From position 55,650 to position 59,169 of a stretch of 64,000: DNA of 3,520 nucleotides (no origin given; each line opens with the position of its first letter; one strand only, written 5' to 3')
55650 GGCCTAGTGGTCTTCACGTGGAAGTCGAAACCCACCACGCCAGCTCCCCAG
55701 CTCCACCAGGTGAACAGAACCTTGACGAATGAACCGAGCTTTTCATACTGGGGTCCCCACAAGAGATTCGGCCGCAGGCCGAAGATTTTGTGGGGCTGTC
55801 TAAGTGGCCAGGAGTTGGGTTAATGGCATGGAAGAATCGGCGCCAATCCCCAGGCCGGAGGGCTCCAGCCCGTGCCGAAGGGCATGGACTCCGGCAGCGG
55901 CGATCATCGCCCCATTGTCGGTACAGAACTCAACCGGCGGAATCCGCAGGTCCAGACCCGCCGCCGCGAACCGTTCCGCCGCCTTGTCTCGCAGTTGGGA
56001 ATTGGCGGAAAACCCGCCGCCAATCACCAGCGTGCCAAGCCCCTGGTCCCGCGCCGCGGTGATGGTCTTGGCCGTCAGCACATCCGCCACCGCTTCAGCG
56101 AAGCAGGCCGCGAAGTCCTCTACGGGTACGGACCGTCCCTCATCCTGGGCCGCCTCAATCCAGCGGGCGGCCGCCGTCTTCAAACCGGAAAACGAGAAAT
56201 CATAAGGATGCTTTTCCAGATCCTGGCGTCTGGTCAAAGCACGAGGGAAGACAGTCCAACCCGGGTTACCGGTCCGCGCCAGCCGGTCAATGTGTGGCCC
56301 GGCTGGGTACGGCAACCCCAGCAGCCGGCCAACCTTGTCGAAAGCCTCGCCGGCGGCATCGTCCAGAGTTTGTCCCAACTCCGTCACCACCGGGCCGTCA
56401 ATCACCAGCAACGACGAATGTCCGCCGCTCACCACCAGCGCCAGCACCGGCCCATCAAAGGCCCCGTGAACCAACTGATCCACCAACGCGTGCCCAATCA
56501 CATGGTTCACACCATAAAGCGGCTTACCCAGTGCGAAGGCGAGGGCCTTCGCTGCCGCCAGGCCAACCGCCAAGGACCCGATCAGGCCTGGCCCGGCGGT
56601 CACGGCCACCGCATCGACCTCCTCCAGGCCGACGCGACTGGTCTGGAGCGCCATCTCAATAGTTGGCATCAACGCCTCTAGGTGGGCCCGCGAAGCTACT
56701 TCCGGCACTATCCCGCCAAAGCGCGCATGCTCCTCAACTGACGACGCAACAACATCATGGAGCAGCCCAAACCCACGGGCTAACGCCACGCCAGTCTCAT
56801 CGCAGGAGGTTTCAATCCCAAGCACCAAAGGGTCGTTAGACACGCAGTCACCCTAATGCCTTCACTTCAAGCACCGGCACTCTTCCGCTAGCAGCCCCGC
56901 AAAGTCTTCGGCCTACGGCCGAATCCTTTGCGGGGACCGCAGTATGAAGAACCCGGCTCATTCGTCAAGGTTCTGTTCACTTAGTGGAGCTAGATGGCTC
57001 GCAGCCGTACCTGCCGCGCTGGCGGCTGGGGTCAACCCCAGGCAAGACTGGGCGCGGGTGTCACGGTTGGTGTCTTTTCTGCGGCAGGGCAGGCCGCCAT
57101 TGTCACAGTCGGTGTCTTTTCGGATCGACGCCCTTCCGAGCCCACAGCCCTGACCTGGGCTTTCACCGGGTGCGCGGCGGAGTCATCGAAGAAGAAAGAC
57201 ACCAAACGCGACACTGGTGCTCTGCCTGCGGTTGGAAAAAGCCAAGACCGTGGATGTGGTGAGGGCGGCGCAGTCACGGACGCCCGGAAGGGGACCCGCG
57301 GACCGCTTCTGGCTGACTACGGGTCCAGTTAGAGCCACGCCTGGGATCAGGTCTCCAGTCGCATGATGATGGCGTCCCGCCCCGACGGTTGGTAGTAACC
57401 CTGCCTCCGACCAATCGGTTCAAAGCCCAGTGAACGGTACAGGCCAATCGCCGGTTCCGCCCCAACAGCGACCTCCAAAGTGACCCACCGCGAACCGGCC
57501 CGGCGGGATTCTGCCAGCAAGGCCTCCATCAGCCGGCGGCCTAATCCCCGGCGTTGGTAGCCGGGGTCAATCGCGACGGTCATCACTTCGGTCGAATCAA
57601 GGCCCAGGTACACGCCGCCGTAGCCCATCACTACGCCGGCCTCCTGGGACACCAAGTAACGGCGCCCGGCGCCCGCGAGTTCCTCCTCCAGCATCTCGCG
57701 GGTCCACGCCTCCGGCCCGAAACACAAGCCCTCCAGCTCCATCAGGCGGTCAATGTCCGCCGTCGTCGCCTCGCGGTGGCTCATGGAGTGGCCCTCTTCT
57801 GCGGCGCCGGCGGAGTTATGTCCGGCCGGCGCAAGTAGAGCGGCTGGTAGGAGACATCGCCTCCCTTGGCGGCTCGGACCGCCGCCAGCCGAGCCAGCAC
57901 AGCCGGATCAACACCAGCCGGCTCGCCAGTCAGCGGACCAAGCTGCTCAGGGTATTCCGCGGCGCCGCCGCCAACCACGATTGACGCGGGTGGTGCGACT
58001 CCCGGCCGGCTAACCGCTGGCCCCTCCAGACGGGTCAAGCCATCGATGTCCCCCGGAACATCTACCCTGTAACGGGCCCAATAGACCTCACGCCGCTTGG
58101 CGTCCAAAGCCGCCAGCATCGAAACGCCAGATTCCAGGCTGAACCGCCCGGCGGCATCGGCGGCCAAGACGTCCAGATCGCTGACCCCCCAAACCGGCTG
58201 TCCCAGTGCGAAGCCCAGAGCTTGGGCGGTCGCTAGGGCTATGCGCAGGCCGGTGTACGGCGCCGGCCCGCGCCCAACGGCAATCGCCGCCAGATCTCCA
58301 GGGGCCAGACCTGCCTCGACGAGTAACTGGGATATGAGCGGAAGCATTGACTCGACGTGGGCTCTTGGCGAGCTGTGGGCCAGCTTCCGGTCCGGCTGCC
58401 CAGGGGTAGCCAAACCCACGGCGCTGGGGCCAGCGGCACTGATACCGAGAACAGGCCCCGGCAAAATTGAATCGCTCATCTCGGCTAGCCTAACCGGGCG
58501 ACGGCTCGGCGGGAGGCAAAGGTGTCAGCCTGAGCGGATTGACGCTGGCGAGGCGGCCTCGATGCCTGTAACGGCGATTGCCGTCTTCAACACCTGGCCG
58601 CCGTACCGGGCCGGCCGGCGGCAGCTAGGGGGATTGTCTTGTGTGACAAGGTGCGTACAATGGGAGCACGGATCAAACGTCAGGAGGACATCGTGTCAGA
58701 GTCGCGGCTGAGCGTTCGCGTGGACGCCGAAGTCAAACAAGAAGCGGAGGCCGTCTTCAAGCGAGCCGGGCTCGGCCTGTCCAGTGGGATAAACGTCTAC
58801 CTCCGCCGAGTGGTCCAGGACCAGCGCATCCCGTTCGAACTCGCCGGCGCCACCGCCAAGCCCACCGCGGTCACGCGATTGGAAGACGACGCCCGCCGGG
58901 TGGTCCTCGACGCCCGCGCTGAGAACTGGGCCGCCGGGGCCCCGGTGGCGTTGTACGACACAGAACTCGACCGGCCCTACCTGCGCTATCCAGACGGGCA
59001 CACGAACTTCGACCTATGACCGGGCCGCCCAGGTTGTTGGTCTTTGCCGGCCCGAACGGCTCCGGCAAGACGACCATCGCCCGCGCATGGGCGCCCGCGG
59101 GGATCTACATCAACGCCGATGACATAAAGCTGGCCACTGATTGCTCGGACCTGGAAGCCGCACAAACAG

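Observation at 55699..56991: tsaD is bracketed by inverted ~99-nt repeats whose hairpins show compensatory substitutions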

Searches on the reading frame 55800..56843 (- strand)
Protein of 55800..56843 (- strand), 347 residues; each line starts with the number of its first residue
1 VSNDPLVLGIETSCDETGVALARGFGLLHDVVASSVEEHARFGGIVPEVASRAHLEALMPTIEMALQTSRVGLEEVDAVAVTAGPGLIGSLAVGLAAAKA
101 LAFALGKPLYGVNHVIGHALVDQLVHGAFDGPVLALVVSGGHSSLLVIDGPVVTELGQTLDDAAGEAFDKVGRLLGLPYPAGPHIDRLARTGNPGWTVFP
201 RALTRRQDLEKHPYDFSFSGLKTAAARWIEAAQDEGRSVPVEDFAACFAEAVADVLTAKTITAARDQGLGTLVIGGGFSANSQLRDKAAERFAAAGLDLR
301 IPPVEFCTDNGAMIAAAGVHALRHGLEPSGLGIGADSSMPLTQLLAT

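Call 9: search_protein_families(library=ncbifam, proteins=[window:55800-56843:-])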
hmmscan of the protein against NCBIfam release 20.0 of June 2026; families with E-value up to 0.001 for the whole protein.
window:55800-56843:- (347 aa): 5 families
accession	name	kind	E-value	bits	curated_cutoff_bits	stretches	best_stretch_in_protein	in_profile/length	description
TIGR03723.1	T6A_TsaD_YgjD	equivalog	8.2e-117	389.8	296.1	1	7-322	1-313/314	tRNA (adenosine(37)-N6)-threonylcarbamoyltransferase complex transferase subunit TsaD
TIGR00329.1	gcp_kae1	subfamily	7.7e-93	311.1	207.8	1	8-315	1-305/305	tRNA (adenosine(37)-N6)-threonylcarbamoyltransferase complex transferase subunit TsaD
TIGR03722.2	arch_KAE1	equivalog_domain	8.2e-54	182.9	375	1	7-326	1-301/323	KEOPS complex N(6)-L-threonylcarbamoyladenine synthase Kae1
NF007174.0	PRK09605.1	equivalog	8.4e-50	169.7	447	1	6-325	2-302/535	bifunctional N(6)-L-threonylcarbamoyladenine synthase/serine/threonine protein kinase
TIGR03725.1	T6A_YeaZ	equivalog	6.5e-16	59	69.3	1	7-115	1-94/212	tRNA (adenosine(37)-N6)-threonylcarbamoyltransferase complex dimerization subunit type 1 TsaB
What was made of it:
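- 55800..56843 (-): tsaD, the gene bracketed by the two copies. It is ancestral at this position and is not part of the element. NCBIfam TIGR03723 matches at 8e-117 (call 9).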

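Call 12: find_encoding_contigs(protein=window:55800-56843:-, flank=10000, max_places=6)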
Protein window:55800-56843:- (347 aa): no gene with exactly this product is on record in the collection.

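Call 18: find_homologous_proteins(query=window:55800-56843:-, max_evalue=1e-60)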
Query window:55800-56843:- (347 aa): 7997 proteins with E <= 1e-60 among 8000 candidates; the best 120 are listed.
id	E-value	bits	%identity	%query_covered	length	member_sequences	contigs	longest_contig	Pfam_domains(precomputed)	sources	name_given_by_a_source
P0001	8.6e-184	628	85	100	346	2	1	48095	PF00814.32,PF22521.3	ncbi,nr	ncbi:MAG: tRNA (adenosine(37)-N6)-threonylcarbamoyltransferase complex transferase subunit TsaD [Bif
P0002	4.9e-179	613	100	82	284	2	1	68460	PF00814.32,PF22521.3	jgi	jgi:N6-L-threonylcarbamoyladenine synthase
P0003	3.0e-177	607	82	100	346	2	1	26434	PF00814.32,PF22521.3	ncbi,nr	ncbi:MAG: tRNA (adenosine(37)-N6)-threonylcarbamoyltransferase complex transferase subunit TsaD [Bif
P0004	8.1e-176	602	82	97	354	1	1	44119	PF00814.32,PF22521.3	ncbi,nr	ncbi:MAG: tRNA (adenosine(37)-N6)-threonylcarbamoyltransferase complex transferase subunit TsaD [Bif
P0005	1.3e-173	595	81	98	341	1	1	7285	PF00814.32,PF22521.3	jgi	jgi:N6-L-threonylcarbamoyladenine synthase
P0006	3.7e-173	593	81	99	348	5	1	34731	PF00814.32,PF22521.3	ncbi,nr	ncbi:MAG: tRNA (adenosine(37)-N6)-threonylcarbamoyltransferase complex transferase subunit TsaD [Bif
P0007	2.6e-170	584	80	98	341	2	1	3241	PF00814.32,PF22521.3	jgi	jgi:N6-L-threonylcarbamoyladenine synthase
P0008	6.1e-170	583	80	98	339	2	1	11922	PF00814.32,PF22521.3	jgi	jgi:N6-L-threonylcarbamoyladenine synthase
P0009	2.5e-167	574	78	100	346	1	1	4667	PF00814.32,PF22521.3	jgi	jgi:N6-L-threonylcarbamoyladenine synthase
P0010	8.4e-166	569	78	100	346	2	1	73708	PF00814.32,PF22521.3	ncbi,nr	ncbi:MAG: tRNA (adenosine(37)-N6)-threonylcarbamoyltransferase complex transferase subunit TsaD [Bif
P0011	7.0e-165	566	81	98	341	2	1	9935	PF00814.32,PF22521.3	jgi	jgi:N6-L-threonylcarbamoyladenine synthase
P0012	1.7e-164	565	77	100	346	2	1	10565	PF00814.32,PF22521.3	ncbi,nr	ncbi:MAG: tRNA (adenosine(37)-N6)-threonylcarbamoyltransferase complex transferase subunit TsaD [Bif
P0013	1.7e-163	561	79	98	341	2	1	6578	PF00814.32,PF22521.3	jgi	jgi:N6-L-threonylcarbamoyladenine synthase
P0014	3.3e-162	557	77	98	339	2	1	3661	PF00814.32,PF22521.3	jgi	jgi:N6-L-threonylcarbamoyladenine synthase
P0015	1.5e-161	555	74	99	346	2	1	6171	PF00814.32,PF22521.3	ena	-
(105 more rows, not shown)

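Call 19: find_encoding_contigs(protein=P0002, flank=10000, max_places=4)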
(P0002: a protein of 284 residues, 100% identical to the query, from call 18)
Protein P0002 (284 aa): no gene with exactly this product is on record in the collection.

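Call 20: find_encoding_contigs(protein=P0001, flank=10000, max_places=4)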
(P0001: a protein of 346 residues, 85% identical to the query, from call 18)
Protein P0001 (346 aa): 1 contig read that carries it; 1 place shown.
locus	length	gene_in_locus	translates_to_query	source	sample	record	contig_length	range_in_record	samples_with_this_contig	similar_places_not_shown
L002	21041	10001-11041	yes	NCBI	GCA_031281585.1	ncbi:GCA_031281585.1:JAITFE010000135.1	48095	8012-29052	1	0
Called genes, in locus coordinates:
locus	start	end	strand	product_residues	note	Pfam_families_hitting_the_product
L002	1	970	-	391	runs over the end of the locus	PF01053:Cys_Met_Meta_PP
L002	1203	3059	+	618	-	PF13522:GATase_6, PF13537:GATase_7, PF01380:SIS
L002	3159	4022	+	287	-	PF01063:Aminotran_4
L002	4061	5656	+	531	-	PF03853:YjeF_N, PF01256:Carb_kinase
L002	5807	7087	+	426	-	PF01168:Ala_racemase_N, PF00842:Ala_racemase_C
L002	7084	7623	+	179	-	PF02367:TsaE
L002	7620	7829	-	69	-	-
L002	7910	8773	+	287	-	PF00892:EamA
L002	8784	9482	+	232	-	PF00814:TsaD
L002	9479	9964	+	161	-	PF13480:Acetyltransf_6 (weak), PF13527:Acetyltransf_9 (faint), PF13673:Acetyltransf_10, PF00583:Acetyltransf_1, PF13508:Acetyltransf_7, PF08445:FR47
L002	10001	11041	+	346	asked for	PF00814:TsaD, PF22521:HypF_C_2 (weak)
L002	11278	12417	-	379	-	PF04107:GCS2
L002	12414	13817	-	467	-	PF04445:SAM_MT (weak), PF18096:Thump_like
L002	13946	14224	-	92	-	PF01381:HTH_3 (weak)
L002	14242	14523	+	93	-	PF21983:NikA-like (faint), PF08681:TacA1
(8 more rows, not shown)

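Call 21: find_encoding_contigs(protein=P0003, flank=10000, max_places=4)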
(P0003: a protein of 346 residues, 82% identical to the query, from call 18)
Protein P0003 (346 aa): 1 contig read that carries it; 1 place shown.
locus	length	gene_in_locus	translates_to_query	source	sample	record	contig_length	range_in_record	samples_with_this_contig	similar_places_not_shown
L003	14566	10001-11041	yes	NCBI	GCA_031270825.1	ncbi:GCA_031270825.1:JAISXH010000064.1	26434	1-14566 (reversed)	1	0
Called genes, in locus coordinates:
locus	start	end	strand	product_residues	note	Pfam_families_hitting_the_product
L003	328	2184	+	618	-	PF13522:GATase_6, PF13537:GATase_7, PF01380:SIS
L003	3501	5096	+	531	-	PF03853:YjeF_N, PF01256:Carb_kinase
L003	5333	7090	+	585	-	PF01168:Ala_racemase_N, PF00842:Ala_racemase_C, PF02367:TsaE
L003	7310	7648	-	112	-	-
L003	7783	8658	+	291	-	PF00892:EamA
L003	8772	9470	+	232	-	PF00814:TsaD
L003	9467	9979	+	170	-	PF13420:Acetyltransf_4 (weak), PF13527:Acetyltransf_9 (faint), PF13673:Acetyltransf_10, PF00583:Acetyltransf_1, PF13508:Acetyltransf_7, PF08445:FR47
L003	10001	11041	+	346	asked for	PF00814:TsaD, PF22521:HypF_C_2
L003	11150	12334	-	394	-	PF04107:GCS2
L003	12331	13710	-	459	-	PF04445:SAM_MT (weak), PF18096:Thump_like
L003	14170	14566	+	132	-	PF00294:PfkB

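Call 36: find_encoding_contigs(protein=P0004, flank=10000, max_places=3)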
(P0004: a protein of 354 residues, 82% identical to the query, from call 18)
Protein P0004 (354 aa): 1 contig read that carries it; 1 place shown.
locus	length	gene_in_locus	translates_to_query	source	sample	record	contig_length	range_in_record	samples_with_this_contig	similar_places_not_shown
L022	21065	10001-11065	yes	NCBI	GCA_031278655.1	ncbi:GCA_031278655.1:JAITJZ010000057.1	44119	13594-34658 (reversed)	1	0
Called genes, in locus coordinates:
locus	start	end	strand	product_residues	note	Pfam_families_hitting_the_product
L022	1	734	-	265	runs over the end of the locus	PF00497:SBP_bac_3, PF10613:Lig_chan-Glu_bd (faint)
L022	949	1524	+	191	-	PF03551:PadR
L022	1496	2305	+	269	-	PF13555:AAA_29 (faint), PF00005:ABC_tran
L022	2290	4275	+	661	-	PF02687:FtsX (weak)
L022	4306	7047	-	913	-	-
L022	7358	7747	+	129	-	-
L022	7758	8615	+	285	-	PF00892:EamA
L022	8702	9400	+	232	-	PF00814:TsaD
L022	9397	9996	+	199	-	-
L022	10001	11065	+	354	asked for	PF00814:TsaD, PF22521:HypF_C_2 (weak)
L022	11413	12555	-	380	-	PF04107:GCS2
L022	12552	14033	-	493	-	-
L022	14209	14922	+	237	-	PF08843:AbiEii (weak)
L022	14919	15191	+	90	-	-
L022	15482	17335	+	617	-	-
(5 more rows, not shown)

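Call 37: find_encoding_contigs(protein=P0006, flank=10000, max_places=3)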
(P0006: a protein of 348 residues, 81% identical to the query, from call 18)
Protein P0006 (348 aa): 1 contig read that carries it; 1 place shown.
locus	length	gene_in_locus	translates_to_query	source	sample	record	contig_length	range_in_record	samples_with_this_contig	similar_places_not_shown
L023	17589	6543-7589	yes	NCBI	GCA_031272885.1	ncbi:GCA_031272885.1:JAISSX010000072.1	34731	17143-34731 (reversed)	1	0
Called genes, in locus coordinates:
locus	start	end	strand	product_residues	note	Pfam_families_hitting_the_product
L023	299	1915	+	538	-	PF03853:YjeF_N, PF01256:Carb_kinase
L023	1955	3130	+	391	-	PF01168:Ala_racemase_N, PF00842:Ala_racemase_C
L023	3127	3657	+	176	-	PF02367:TsaE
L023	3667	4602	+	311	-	PF00892:EamA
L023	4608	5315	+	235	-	PF00814:TsaD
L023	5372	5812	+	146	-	PF00583:Acetyltransf_1, PF13673:Acetyltransf_10, PF13480:Acetyltransf_6 (weak), PF13508:Acetyltransf_7, PF08445:FR47 (weak)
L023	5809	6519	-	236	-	PF00753:Lactamase_B, PF12706:Lactamase_B_2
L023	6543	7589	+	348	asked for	PF00814:TsaD, PF22521:HypF_C_2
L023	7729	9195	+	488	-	PF01232:Mannitol_dh, PF08125:Mannitol_dh_C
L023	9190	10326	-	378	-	PF04107:GCS2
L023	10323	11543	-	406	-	PF04445:SAM_MT (weak), PF18096:Thump_like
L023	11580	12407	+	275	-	PF00106:adh_short, PF08659:KR, PF13561:adh_short_C2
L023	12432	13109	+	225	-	PF04622:ERG2_Sigma1R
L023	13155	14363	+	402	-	-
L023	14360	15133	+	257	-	PF01522:Polysacc_deac_1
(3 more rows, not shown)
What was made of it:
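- One relative has whole genes inserted at both tsaD junctions (call 37).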

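Call 38: find_encoding_contigs(protein=P0005, flank=10000, max_places=3)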
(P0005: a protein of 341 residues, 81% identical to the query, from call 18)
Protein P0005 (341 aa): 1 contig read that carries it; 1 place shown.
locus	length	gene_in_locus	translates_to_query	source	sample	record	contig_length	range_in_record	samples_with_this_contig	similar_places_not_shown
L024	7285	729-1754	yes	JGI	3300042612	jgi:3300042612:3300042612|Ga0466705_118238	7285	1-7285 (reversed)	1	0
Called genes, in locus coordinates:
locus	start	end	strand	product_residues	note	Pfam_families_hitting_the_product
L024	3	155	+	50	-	?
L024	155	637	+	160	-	PF13420:Acetyltransf_4 (weak), PF13527:Acetyltransf_9 (faint), PF00583:Acetyltransf_1, PF13673:Acetyltransf_10, PF13508:Acetyltransf_7, PF08445:FR47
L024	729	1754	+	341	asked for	PF00814:TsaD, PF22521:HypF_C_2 (weak)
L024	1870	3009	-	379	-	PF04107:GCS2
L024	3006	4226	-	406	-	PF04445:SAM_MT (faint), PF18096:Thump_like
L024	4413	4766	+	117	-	PF12728:HTH_17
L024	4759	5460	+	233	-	-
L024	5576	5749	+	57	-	-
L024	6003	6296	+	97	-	PF00166:Cpn10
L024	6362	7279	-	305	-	PF07690:MFS_1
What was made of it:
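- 55800..56843 (-): Five relatives have the same order and orientation (calls 20, 21, 36-38).
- On Invertible DNA switch: Five relatives share the window's orientation (calls 20, 21, 36-38).
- Five relatives have the same orientation (calls 20, 21, 36-38).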

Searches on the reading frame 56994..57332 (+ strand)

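Call 9: search_protein_families(library=ncbifam, proteins=[window:56994-57332:+])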
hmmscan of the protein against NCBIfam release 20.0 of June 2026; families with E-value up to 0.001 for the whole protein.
window:56994-57332:+ (112 aa): 0 families

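Call 49: search_protein_families(library=pfam, proteins=[window:56994-57332:+], max_evalue=1)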
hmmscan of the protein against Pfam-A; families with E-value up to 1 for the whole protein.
window:56994-57332:+ (112 aa): 1 family
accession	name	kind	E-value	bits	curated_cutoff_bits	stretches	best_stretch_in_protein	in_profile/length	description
PF03472.21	Autoind_bind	-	0.067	13.1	23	1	19-49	99-129/149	Autoinducer binding domain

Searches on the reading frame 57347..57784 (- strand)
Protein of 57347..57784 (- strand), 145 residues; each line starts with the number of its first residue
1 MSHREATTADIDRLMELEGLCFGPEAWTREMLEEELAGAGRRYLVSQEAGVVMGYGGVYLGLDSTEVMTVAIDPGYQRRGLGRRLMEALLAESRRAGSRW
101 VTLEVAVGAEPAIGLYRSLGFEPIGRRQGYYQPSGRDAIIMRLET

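Call 9: search_protein_families(library=ncbifam, proteins=[window:57347-57784:-])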
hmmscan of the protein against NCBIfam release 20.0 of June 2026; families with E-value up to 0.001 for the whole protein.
window:57347-57784:- (145 aa): 15 families
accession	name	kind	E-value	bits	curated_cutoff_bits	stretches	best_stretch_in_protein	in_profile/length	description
TIGR01575.1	rimI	equivalog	2.7e-29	102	86.4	1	10-141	1-132/132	ribosomal protein S18-alanine N-acetyltransferase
NF007025.1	PRK09491.1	equivalog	3.8e-16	59.4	173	1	7-143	7-143/145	ribosomal protein S18-alanine N-acetyltransferase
TIGR03448.1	mycothiol_MshD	equivalog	7.1e-08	32.1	163.1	1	65-124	229-288/294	mycothiol synthase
NF040504.1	resist_ArsN1b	equivalog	2.4e-07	30.7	210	1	43-126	50-138/159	arsinothricin resistance N-acetyltransferase ArsN1 family B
NF005840.0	PRK07757.1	equivalog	5.5e-07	29.6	154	1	3-99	5-101/153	N-acetyltransferase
NF049894.1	CG3035_N_ac_Glu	equivalog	7.7e-07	28.6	280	1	68-122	236-290/300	N-acetylglutamate synthase, CG3035 family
NF002959.0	PRK03624.1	equivalog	2.5e-06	27.3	124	1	32-122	40-130/147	GNAT family acetyltransferase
NF000487.1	stat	exception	3.3e-06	26.8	420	1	67-134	107-174/189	streptothricin N-acetyltransferase STAT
NF040503.1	resist_ArsN1a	equivalog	4.3e-06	26.6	170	1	68-141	80-155/159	arsinothricin resistance N-acetyltransferase ArsN1 family A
NF040501.1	resist_ArsN2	equivalog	6.5e-06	25.8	125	1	32-127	15-107/133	arsenic resistance N-acetyltransferase ArsN2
NF005921.0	PRK07922.1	equivalog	3.4e-05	23.5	180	1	42-100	47-107/170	amino-acid N-acetyltransferase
NF007807.0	PRK10514.1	equivalog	3.7e-05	23.7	134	1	62-128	68-129/147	acetyltransferase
NF040502.1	PPT_acetyltrans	equivalog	3.7e-05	23.5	300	1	62-127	83-148/183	phosphinothricin N-acetyltransferase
NF053587.1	SpmdActasePaiA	equivalog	0.00031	20.6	250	1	60-139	86-165/172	spermidine/spermine N(1)-acetyltransferase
NF000497.1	AAC_6p_Iak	exception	0.00039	20.5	325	1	70-126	85-141/153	aminoglycoside N-acetyltransferase AAC(6')-Iak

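Call 30: list_cluster_members(proteins=[P0002, window:57347-57784:-, window:57781-58479:-])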
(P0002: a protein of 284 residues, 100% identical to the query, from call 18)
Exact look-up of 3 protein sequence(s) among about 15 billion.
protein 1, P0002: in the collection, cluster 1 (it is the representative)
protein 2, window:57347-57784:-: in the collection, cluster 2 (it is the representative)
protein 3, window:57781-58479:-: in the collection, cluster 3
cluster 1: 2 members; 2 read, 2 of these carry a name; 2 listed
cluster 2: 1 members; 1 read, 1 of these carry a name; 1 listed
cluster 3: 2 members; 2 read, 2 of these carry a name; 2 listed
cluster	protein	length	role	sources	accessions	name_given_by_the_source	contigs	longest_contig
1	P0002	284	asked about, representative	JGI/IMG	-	N6-L-threonylcarbamoyladenine synthase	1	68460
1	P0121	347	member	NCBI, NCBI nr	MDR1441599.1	MAG: tRNA (adenosine(37)-N6)-threonylcarbamoyltransferase complex transferase subunit ... | tRNA (adenosine(37)-N6)-threonylcarbamoyltransferase complex transferase subunit TsaD ...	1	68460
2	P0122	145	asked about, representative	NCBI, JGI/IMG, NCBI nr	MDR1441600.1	MAG: ribosomal protein S18-alanine N-acetyltransferase [Bifidobacteriaceae bacterium] | ribosomal-protein-alanine N-acetyltransferase | ribosomal protein S18-alanine N-acetyltransferase [Bifidobacteriaceae bacterium]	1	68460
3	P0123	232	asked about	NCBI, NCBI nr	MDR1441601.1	MAG: tRNA (adenosine(37)-N6)-threonylcarbamoyltransferase complex dimerization subunit ... | tRNA (adenosine(37)-N6)-threonylcarbamoyltransferase complex dimerization subunit type 1 ...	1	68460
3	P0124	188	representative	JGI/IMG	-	tRNA threonylcarbamoyladenosine biosynthesis protein TsaB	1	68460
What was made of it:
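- NCBI annotators placed no CDS between tsaD and rimI: their protein accessions are consecutive (call 30).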

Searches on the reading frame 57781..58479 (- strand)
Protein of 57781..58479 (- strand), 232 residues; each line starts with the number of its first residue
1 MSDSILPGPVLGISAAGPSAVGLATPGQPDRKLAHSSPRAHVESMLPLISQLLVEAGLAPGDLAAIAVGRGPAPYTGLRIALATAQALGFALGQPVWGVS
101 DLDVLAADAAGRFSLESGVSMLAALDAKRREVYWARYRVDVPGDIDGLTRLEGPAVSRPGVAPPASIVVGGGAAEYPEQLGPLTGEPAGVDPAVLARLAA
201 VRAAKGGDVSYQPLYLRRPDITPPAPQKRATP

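Call 9: search_protein_families(library=ncbifam, proteins=[window:57781-58479:-])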
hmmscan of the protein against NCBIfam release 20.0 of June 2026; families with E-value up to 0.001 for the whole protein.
window:57781-58479:- (232 aa): 4 families
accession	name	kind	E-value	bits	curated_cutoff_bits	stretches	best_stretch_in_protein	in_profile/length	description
TIGR03725.1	T6A_YeaZ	equivalog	3.6e-41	141.5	69.3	1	34-217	26-212/212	tRNA (adenosine(37)-N6)-threonylcarbamoyltransferase complex dimerization subunit type 1 TsaB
TIGR03723.1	T6A_TsaD_YgjD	equivalog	3.3e-08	33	296.1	1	38-102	46-110/314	tRNA (adenosine(37)-N6)-threonylcarbamoyltransferase complex transferase subunit TsaD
TIGR00329.1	gcp_kae1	subfamily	7.3e-05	22.2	207.8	1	39-100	46-107/305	tRNA (adenosine(37)-N6)-threonylcarbamoyltransferase complex transferase subunit TsaD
TIGR03722.2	arch_KAE1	equivalog_domain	9.3e-05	21.7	375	1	39-100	44-105/323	KEOPS complex N(6)-L-threonylcarbamoyladenine synthase Kae1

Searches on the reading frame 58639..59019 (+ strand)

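Call 48: search_protein_families(library=pfam, proteins=[window:58639-59019:+], max_evalue=0.001)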
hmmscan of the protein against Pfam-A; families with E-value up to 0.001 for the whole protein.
window:58639-59019:+ (126 aa): 1 family
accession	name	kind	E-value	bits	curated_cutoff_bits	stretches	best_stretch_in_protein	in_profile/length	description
PF04221.18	RelB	-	3.3e-08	33.8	22.4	1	23-70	3-50/82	RelB antitoxin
